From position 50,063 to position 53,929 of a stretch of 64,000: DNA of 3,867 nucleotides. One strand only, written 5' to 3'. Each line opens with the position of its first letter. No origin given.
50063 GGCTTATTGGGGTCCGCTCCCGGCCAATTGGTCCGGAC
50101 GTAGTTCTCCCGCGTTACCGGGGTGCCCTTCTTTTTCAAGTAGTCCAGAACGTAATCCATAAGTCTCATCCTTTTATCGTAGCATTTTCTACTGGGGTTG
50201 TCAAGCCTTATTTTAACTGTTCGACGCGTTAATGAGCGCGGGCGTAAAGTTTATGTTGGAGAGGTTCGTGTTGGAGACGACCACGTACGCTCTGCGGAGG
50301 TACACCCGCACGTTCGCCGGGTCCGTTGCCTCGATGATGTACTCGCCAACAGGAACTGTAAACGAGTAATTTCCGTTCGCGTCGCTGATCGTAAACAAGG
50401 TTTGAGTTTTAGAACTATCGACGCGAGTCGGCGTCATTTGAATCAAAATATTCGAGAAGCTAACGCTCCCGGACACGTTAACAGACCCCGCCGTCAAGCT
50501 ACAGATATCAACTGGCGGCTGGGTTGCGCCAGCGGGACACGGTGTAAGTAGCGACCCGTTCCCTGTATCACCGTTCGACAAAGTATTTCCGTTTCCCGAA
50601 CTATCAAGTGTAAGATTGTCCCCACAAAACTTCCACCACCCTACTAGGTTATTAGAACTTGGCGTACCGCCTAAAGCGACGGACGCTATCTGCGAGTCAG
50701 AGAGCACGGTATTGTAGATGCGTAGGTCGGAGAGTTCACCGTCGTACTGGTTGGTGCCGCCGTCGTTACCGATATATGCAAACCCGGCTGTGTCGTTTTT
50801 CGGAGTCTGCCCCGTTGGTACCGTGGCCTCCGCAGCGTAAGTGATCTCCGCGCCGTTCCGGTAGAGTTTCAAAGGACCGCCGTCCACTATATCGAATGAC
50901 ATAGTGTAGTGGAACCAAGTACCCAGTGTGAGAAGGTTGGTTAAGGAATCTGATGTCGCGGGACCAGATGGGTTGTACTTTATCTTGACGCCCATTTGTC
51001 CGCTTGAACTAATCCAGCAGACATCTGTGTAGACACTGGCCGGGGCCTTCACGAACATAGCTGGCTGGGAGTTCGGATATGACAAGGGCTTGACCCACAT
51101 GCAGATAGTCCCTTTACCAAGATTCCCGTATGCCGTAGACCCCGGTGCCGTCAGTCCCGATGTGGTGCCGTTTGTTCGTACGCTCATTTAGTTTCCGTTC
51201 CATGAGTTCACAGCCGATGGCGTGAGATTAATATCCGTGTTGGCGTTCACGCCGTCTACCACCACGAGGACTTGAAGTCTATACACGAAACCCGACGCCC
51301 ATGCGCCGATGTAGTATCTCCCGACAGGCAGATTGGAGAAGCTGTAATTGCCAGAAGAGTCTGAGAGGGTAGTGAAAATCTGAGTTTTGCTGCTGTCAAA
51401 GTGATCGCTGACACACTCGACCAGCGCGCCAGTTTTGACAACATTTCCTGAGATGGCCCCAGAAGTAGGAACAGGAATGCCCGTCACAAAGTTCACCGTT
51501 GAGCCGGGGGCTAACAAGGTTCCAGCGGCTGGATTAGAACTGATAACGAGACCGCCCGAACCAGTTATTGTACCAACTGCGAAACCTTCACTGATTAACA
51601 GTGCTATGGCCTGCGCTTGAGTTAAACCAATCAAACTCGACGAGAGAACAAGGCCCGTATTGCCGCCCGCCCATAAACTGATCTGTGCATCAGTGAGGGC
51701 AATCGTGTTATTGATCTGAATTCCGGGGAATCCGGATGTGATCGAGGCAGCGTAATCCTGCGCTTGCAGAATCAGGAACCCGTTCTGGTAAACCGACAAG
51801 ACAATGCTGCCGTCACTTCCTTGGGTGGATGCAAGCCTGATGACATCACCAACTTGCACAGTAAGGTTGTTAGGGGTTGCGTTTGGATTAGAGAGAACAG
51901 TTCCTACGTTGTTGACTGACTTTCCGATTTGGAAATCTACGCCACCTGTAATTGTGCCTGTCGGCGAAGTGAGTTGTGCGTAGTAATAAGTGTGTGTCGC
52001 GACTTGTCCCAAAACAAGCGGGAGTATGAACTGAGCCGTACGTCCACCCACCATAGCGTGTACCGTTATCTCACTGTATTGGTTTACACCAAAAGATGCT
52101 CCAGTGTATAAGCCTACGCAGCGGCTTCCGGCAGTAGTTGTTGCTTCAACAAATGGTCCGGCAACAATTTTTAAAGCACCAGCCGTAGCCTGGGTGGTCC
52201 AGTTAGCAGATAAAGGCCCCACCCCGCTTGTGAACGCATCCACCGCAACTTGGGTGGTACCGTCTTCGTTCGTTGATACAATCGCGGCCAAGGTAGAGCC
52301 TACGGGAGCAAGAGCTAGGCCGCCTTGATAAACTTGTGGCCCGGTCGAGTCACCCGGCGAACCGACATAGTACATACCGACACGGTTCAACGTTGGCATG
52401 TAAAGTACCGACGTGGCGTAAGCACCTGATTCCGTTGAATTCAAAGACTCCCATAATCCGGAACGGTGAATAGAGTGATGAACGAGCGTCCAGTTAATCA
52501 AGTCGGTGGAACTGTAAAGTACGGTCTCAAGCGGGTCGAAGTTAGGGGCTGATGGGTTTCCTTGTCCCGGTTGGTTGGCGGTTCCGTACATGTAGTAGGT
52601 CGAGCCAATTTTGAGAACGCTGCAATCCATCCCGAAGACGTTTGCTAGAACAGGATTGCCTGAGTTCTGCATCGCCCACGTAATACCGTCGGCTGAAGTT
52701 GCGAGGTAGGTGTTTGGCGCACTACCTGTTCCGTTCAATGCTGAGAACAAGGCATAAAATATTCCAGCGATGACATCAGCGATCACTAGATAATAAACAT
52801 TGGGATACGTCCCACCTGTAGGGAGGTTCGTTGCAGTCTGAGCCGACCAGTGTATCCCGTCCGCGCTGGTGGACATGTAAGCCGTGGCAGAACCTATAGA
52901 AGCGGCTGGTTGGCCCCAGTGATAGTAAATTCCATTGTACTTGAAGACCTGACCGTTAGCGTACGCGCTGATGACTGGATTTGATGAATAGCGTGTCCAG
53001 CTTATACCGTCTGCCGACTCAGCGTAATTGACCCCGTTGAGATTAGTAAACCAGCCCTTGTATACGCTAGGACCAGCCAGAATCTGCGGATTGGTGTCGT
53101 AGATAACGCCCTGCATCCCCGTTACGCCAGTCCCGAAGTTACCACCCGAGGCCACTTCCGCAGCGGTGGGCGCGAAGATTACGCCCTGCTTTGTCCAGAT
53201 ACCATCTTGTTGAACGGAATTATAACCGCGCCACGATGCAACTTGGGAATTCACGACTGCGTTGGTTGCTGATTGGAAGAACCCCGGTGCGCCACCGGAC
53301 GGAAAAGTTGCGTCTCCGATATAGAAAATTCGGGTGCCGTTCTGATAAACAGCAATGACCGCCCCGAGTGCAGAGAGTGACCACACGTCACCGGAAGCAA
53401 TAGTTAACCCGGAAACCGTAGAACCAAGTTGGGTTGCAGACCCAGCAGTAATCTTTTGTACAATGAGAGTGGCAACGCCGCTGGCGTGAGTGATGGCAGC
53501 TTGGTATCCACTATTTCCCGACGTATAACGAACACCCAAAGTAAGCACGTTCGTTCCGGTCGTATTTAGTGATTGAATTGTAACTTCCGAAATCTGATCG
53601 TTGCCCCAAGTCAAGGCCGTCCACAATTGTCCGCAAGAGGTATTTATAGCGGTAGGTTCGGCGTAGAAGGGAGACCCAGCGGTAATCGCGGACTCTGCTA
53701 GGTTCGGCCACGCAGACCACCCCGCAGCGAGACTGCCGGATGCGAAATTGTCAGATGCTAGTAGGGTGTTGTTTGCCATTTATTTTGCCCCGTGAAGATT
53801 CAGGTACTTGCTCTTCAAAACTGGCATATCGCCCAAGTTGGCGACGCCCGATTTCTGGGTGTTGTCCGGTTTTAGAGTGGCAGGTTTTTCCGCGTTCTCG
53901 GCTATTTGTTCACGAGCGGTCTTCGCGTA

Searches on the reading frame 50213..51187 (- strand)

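Call 9: search_protein_families(library=phrogs, proteins=[window:50213-51187:-], max_evalue=0.001)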
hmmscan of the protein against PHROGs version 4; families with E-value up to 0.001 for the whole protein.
window:50213-51187:- (324 aa): 0 families

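Call 32: search_protein_families(library=pfam, proteins=[window:50213-51187:-], max_evalue=0.01)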
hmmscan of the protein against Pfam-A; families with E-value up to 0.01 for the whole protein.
window:50213-51187:- (324 aa): 3 families
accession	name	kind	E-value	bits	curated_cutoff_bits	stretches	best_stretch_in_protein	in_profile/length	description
PF13385.13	Laminin_G_3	-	1.6e-20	74.2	27.6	1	6-168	1-151/151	Concanavalin A-like lectin/glucanases superfamily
PF00354.24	Pentaxin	-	0.00024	21.3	25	1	101-185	103-180/194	Pentaxin family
PF13620.12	CarboxypepD_reg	-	0.0013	19.4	32.3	1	258-306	24-73/82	Carboxypeptidase regulatory-like domain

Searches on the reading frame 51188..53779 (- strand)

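Call 9: search_protein_families(library=phrogs, proteins=[window:51188-53779:-], max_evalue=0.001)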
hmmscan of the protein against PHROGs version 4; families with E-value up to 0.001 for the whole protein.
window:51188-53779:- (863 aa): 0 families

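Call 32: search_protein_families(library=pfam, proteins=[window:51188-53779:-], max_evalue=0.01)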
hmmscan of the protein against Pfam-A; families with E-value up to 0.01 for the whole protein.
window:51188-53779:- (863 aa): 5 families
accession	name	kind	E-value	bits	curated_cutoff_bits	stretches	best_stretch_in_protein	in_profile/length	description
PF03793.24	PASTA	-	3.1e-08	33.9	23.2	1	715-766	5-62/64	PASTA domain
PF13620.12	CarboxypepD_reg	-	1.4e-06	29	32.3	1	796-853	24-82/82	Carboxypeptidase regulatory-like domain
PF04616.20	Glyco_hydro_43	-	8.4e-06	25.8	32.2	1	374-460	2-74/288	Glycosyl hydrolases family 43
PF17210.9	SdrD_B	-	0.0011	19.6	29.7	1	795-826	33-64/112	SdrD B-like domain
PF14686.12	fn3_3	-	0.0014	18.8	24.4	1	774-835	3-60/75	Polysaccharide lyase family 4, domain II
